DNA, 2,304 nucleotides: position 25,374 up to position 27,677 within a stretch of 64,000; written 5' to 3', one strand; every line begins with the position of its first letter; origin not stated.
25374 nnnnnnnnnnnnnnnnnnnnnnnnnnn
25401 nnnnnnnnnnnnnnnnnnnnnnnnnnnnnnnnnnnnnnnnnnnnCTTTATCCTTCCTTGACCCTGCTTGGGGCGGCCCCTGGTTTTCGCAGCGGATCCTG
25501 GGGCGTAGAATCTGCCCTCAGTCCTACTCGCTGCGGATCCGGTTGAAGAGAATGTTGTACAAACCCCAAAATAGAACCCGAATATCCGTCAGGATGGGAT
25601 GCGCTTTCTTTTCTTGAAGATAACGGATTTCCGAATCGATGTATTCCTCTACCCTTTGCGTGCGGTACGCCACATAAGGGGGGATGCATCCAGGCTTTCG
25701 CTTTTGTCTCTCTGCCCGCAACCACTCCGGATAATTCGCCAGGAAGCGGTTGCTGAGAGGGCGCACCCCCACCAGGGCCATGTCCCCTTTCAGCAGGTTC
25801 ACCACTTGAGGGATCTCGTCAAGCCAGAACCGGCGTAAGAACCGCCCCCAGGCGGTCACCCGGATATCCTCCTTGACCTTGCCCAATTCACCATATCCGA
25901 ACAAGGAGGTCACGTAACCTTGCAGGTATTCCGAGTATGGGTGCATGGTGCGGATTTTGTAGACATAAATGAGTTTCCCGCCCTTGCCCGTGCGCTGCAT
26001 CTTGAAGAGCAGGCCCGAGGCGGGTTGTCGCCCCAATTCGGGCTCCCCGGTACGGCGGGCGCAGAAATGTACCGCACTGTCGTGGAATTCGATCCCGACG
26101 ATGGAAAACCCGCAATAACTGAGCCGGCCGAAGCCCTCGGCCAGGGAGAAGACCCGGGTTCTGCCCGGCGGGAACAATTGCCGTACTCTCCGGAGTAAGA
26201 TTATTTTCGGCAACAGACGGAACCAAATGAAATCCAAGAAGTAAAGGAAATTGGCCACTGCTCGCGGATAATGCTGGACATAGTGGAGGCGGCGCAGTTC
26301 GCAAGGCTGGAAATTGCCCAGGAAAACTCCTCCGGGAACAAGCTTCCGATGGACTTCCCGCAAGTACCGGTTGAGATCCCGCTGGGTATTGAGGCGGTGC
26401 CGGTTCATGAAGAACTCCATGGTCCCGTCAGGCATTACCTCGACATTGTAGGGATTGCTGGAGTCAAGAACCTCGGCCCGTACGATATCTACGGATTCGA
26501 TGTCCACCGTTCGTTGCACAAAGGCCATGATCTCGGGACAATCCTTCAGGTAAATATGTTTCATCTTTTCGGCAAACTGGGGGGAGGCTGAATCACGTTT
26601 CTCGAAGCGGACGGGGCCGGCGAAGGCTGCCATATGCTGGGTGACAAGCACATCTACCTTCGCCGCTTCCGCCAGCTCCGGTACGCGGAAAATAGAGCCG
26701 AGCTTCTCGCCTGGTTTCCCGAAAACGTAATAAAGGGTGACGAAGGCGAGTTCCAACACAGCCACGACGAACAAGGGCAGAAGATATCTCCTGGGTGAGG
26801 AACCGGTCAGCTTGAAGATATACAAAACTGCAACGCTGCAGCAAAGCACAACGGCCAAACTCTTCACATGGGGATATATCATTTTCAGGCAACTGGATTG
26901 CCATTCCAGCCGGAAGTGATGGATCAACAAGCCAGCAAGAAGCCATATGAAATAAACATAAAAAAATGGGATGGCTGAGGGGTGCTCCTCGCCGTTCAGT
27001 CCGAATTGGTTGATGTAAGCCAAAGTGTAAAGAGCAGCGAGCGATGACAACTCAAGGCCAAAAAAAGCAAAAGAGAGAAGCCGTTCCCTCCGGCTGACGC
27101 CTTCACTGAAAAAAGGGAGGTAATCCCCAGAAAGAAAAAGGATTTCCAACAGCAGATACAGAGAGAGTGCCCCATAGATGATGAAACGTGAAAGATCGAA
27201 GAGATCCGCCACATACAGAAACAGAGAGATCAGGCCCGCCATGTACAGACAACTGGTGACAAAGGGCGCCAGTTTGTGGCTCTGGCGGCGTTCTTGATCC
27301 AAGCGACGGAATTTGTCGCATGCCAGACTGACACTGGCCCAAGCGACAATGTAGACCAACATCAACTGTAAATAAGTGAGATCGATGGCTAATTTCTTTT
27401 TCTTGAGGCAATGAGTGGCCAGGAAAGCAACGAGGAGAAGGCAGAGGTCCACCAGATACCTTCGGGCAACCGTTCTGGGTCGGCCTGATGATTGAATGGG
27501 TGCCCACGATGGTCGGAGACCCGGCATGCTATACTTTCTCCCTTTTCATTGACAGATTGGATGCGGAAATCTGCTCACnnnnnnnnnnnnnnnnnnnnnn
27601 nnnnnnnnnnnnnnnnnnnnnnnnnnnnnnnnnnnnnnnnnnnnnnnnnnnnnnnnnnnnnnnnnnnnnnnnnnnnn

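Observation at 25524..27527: Initiating phosphoglycosyltransferase with an atypical 8-TM plus unknown-domain N-terminal extension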

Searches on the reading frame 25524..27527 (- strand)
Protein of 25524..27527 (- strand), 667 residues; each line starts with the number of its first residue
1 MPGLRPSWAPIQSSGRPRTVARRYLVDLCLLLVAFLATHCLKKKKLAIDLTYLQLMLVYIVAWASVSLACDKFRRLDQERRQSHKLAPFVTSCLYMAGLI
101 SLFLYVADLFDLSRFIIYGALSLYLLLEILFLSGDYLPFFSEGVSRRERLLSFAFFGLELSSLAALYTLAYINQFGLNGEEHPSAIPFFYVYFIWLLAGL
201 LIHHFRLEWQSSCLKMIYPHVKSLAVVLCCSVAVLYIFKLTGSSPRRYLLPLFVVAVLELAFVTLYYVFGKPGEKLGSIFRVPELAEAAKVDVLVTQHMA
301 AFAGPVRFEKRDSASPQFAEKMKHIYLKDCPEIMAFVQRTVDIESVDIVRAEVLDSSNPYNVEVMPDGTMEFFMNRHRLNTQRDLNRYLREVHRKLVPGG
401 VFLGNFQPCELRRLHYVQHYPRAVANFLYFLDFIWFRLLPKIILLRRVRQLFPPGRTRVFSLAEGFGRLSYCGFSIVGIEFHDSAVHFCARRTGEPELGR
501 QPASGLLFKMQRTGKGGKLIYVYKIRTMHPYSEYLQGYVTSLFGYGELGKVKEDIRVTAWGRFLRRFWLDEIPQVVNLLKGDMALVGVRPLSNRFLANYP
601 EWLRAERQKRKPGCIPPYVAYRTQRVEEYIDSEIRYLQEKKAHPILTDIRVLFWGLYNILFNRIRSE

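Call 3: search_protein_families(library=pfam, proteins=[window:25524-27527:-], max_evalue=1)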
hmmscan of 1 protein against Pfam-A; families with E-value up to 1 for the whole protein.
window:25524-27527:- (667 aa): 2 families
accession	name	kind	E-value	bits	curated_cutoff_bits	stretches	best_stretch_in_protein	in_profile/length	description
PF02397.22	Bac_transf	-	5.9e-26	91.5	27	1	505-659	34-177/179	Bacterial sugar transferase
PF08241.18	Methyltransf_11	-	0.02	15.9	21.2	1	365-403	56-94/95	Methyltransferase domain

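Call 4: search_protein_families(library=ncbifam, proteins=[window:25524-27527:-], max_evalue=1)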
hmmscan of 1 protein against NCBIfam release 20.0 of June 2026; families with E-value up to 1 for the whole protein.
window:25524-27527:- (667 aa): 10 families
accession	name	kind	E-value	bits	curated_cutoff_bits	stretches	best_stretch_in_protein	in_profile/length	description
TIGR03025.1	EPS_sugtrans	subfamily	1.3e-33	116.9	295.55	3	506-613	292-392/445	exopolysaccharide biosynthesis polyprenyl glycosylphosphotransferase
TIGR03023.1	WcaJ_sugtrans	equivalog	4.9e-24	85.4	410.75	1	506-613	297-396/453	undecaprenyl-phosphate glucose phosphotransferase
TIGR03022.1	WbaP_sugtrans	subfamily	5e-20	72.2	403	1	507-613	294-404/456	undecaprenyl-phosphate galactose phosphotransferase WbaP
NF041877.1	EPS_EpsZ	equivalog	3.5e-19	68.8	800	1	506-639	300-435/459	exopolysaccharide biosynthesis polyisoprenyl-phosphate hexose-1-phosphate transferase EpsZ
TIGR03013.1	EpsB_2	subfamily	1.6e-16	60.5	393.35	1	505-614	288-389/443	TIGR03013 family XrtA/PEP-CTERM system glycosyltransferase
NF052601.1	undeca_RfbP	equivalog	1.8e-14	53.6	330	1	507-602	79-180/244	undecaprenyl-phosphate galactose phosphotransferase family protein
NF011751.0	PRK15204.1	equivalog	4.6e-14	51.9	907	1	507-600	314-412/476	undecaprenyl-phosphate galactose phosphotransferase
NF007518.0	PRK10124.1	equivalog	1.6e-12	46.9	684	1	506-614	308-408/464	undecaprenyl-phosphate glucose phosphotransferase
NF045514.1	glycotran_HepC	equivalog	7.5e-10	38.4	140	1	506-591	150-212/220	heterocyst development glycosyltransferase HepC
NF050817.1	PolSacchBiosHfsE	equivalog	2.1e-09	36.7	750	1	551-591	342-382/467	polysaccharide biosynthesis protein HfsE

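Call 6: find_homologous_proteins(query=window:25524-27527:-, max_evalue=0.00001)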
Query window:25524-27527:- (667 aa): 7 proteins with E <= 0.00001 among 8000 candidates.
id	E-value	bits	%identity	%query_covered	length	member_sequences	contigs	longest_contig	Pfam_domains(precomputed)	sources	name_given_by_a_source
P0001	0.0e+0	1527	100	100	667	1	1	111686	PF02397.23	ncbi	-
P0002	2.3e-148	514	39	98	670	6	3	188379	PF02397.23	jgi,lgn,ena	-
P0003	5.6e-130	453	36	97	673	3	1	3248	PF02397.23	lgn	-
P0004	3.9e-124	434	36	98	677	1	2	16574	PF02397.23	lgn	-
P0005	4.3e-10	57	39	13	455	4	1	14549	PF13727.13,PF02397.23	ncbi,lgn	ncbi:MAG: sugar transferase [Bryobacteraceae bacterium]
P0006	1.0e-9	56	33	19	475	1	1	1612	PF13727.13,PF02397.23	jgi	-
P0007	6.6e-9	53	33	20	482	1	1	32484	PF13727.13,PF02397.23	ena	-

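Call 9: find_encoding_contigs(protein=P0001, flank=10000, max_places=3)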
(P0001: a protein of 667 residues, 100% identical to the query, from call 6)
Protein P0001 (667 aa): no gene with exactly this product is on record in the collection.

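Call 10: list_cluster_members(proteins=[P0001, P0002, P0003, P0004])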
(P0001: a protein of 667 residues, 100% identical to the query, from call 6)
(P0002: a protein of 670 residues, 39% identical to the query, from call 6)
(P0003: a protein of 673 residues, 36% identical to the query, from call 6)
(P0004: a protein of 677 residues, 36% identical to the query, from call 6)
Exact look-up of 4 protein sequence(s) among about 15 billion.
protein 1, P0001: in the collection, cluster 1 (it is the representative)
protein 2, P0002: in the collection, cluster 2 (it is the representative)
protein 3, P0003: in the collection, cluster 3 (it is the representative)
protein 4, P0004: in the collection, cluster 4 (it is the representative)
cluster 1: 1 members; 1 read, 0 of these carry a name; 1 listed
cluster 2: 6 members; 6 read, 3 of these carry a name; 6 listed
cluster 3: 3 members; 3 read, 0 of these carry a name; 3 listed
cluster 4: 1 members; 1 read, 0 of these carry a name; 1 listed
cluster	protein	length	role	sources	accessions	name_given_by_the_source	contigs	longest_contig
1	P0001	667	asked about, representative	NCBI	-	-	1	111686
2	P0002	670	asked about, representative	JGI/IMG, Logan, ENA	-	-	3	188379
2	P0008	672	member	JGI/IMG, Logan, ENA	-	lipopolysaccharide/colanic/teichoic acid biosynthesis glycosyltransferase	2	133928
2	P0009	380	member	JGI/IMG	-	lipopolysaccharide/colanic/teichoic acid biosynthesis glycosyltransferase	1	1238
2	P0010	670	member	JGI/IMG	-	lipopolysaccharide/colanic/teichoic acid biosynthesis glycosyltransferase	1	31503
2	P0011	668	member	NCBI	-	-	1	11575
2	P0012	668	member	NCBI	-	-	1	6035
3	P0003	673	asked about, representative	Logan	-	-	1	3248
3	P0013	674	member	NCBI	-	-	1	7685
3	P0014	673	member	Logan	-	-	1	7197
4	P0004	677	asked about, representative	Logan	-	-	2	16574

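Call 11: find_encoding_contigs(protein=P0002, flank=10000, max_places=4)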
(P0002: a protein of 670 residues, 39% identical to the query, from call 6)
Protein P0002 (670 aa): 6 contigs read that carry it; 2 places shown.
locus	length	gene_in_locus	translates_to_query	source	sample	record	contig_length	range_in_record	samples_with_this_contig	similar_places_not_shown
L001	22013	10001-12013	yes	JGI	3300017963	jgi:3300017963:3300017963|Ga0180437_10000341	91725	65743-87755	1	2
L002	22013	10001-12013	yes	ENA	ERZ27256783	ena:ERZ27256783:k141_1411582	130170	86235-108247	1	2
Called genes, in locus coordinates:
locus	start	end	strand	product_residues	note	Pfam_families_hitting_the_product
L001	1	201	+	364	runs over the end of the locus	PF09587:PGA_cap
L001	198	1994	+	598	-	PF13537:GATase_7 (faint)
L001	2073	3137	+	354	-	-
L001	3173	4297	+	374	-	-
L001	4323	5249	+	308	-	PF13439:Glyco_transf_4 (weak), PF13477:Glyco_trans_4_2, PF13579:Glyco_trans_4_4 (weak), PF00534:Glycos_transf_1, PF13692:Glyco_trans_1_4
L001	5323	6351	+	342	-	PF13480:Acetyltransf_6, PF02388:FemAB (weak)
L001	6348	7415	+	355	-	PF04007:DUF354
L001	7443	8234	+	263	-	-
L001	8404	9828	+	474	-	PF02310:B12-binding, PF04055:Radical_SAM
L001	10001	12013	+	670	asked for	PF02397:Bac_transf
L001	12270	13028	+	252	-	-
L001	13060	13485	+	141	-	-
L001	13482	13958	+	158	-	PF22904:NOMO1-like_2nd (weak), PF13620:CarboxypepD_reg, PF13715:CarbopepD_reg_2 (weak)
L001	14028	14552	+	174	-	PF13620:CarboxypepD_reg, PF13715:CarbopepD_reg_2 (weak), PF17802:SpaA (weak)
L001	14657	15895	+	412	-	-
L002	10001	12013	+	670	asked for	PF02397:Bac_transf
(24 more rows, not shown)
